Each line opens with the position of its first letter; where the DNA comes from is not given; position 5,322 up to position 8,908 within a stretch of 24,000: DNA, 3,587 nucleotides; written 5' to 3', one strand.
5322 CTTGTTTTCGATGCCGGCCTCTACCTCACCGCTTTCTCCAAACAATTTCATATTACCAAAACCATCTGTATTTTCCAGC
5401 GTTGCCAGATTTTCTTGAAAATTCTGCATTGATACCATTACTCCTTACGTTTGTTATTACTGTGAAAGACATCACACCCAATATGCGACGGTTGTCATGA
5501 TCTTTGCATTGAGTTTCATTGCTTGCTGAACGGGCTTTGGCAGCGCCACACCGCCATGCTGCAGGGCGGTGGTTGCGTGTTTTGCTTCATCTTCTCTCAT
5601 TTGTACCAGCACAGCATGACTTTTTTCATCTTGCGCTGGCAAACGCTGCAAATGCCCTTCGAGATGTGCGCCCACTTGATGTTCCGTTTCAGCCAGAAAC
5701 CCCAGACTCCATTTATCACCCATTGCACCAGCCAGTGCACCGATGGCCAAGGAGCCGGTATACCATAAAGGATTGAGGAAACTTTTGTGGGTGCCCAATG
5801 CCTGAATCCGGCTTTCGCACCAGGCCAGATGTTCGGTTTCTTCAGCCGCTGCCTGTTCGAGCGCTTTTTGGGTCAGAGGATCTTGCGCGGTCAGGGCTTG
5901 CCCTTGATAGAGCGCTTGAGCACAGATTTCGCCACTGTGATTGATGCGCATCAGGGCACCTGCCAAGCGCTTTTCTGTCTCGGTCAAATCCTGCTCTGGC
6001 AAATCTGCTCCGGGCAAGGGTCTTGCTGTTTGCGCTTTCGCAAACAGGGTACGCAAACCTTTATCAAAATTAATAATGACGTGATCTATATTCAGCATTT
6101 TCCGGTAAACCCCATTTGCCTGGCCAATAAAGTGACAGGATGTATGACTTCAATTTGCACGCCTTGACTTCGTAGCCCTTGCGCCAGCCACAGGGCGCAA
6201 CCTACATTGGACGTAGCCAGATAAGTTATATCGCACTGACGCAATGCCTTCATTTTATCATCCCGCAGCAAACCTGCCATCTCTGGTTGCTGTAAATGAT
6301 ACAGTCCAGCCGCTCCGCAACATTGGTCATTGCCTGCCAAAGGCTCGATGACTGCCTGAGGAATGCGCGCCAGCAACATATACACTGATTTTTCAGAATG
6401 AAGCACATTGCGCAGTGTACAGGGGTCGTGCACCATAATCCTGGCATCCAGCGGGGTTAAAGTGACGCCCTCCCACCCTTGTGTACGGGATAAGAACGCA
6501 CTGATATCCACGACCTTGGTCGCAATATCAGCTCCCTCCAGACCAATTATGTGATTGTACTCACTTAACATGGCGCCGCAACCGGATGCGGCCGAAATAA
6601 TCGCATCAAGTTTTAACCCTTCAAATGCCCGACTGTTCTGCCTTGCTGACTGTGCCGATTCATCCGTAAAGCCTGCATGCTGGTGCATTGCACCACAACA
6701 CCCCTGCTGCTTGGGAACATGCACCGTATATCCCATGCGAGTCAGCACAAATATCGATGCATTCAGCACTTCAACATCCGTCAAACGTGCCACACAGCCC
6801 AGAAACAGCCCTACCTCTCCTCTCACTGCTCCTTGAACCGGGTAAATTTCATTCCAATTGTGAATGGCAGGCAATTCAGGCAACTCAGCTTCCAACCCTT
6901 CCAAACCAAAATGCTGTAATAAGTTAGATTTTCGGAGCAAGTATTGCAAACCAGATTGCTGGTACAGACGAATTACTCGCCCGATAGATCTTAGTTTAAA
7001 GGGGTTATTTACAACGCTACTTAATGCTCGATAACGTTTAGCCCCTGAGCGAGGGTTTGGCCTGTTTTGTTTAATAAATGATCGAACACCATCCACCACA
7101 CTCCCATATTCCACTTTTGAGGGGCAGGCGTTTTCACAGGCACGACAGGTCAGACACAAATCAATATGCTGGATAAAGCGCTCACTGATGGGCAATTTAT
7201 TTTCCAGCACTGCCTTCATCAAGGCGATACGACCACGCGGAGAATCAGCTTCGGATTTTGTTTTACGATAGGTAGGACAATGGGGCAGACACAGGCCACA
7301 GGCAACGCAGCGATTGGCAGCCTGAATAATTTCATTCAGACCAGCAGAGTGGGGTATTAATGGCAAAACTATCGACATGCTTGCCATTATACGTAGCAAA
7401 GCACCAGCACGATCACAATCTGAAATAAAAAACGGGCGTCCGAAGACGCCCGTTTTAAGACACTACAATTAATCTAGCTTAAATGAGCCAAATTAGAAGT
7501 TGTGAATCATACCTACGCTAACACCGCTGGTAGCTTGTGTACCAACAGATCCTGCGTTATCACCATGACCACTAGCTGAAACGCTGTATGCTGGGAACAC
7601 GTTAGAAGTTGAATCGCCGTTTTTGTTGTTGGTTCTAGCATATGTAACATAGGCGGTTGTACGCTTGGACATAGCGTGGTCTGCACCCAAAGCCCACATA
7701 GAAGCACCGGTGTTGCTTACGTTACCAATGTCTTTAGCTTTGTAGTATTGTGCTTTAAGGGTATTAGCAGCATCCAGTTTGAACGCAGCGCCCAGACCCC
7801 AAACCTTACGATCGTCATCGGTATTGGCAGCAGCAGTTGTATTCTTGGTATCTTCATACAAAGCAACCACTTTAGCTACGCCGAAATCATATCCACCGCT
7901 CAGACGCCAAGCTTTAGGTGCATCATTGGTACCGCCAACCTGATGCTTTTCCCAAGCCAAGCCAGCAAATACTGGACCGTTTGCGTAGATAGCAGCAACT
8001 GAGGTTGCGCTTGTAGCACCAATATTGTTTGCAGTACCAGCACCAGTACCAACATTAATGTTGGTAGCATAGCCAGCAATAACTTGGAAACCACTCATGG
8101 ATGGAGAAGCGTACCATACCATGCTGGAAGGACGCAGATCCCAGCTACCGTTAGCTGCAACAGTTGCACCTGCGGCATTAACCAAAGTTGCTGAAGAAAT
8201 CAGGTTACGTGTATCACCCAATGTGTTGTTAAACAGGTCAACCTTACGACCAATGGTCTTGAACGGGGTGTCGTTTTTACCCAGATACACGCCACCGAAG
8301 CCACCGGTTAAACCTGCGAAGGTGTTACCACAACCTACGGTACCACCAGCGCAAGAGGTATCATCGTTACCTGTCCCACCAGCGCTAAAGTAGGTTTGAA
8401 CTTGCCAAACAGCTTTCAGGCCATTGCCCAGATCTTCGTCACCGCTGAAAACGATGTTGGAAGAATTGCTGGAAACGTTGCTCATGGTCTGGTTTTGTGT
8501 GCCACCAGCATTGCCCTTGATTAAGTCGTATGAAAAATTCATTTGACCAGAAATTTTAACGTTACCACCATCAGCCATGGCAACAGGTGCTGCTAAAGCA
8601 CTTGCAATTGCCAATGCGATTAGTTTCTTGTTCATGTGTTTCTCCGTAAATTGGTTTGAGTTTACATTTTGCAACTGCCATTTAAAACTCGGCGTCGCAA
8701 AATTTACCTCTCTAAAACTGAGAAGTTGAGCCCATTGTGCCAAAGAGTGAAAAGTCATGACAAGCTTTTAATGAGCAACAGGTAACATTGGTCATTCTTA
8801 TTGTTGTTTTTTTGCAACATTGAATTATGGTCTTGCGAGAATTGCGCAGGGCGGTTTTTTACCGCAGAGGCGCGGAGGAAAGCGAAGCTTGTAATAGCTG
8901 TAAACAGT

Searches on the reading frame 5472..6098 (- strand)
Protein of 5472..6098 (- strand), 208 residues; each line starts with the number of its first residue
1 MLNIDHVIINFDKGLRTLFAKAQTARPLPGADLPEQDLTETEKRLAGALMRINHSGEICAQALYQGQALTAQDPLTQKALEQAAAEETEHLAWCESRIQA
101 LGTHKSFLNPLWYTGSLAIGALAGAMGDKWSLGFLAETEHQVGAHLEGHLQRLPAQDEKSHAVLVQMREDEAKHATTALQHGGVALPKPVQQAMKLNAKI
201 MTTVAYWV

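Call 13: search_protein_families(library=pfam, proteins=[window:5472-6098:-], max_evalue=0.001)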
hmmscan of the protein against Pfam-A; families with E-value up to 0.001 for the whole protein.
window:5472-6098:- (208 aa): 2 families
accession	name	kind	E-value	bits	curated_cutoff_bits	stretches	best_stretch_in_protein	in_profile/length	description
PF03232.19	COQ7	-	1.3e-43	149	23.5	1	47-205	4-169/169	Ubiquinone biosynthesis protein COQ7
PF02915.23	Rubrerythrin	-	0.00031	21.5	22.8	1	54-178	7-133/137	Rubrerythrin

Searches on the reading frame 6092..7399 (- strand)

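Call 13: search_protein_families(library=pfam, proteins=[window:6092-7399:-], max_evalue=0.001)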
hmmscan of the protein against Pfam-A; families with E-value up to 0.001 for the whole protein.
window:6092-7399:- (435 aa): 11 families
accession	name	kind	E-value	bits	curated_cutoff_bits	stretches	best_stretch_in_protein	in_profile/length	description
PF02754.22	CCG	-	8.9e-26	90.3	20.6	2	196-278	1-84/85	Cysteine-rich domain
PF13183.11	Fer4_8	-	1.2e-12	48.7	27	1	28-96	2-68/68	4Fe-4S dicluster domain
PF13534.11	Fer4_17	-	3.5e-10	40.7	22.2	1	30-96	1-60/61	4Fe-4S dicluster domain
PF12838.12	Fer4_7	-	4.4e-08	33.9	27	1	30-96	1-52/52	4Fe-4S dicluster domain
PF13237.11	Fer4_10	-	7.8e-07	29.4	25.5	0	80-103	7-32/53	4Fe-4S dicluster domain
PF00037.32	Fer4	-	9.2e-06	25.7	21.1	0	29-43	6-20/24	4Fe-4S binding domain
PF12797.12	Fer4_2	-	1e-05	25.6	24.5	0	28-43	7-22/22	4Fe-4S binding domain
PF13187.11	Fer4_9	-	1.4e-05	25.5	27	1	30-95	1-50/52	4Fe-4S dicluster domain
PF13484.11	Fer4_16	-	1.9e-05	25.8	30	1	30-94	1-65/66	4Fe-4S double cluster binding domain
PF12800.12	Fer4_4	-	0.00018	22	24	0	80-93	2-15/17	4Fe-4S binding domain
PF12837.12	Fer4_6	-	0.00026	21.2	25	0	80-94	7-21/24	4Fe-4S binding domain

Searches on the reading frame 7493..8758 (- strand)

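Call 14: search_protein_families(library=pfam, proteins=[window:7493-8758:-], max_evalue=0.001)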
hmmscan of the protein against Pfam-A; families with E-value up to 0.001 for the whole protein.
window:7493-8758:- (421 aa): 2 families
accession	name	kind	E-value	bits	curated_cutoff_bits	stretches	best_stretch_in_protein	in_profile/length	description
PF13609.12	Porin_4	-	3.2e-46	159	27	1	50-380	3-309/310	Gram-negative porin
PF00267.27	Porin_1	-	3.5e-11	43.6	23.7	1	89-384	20-319/337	Gram-negative porin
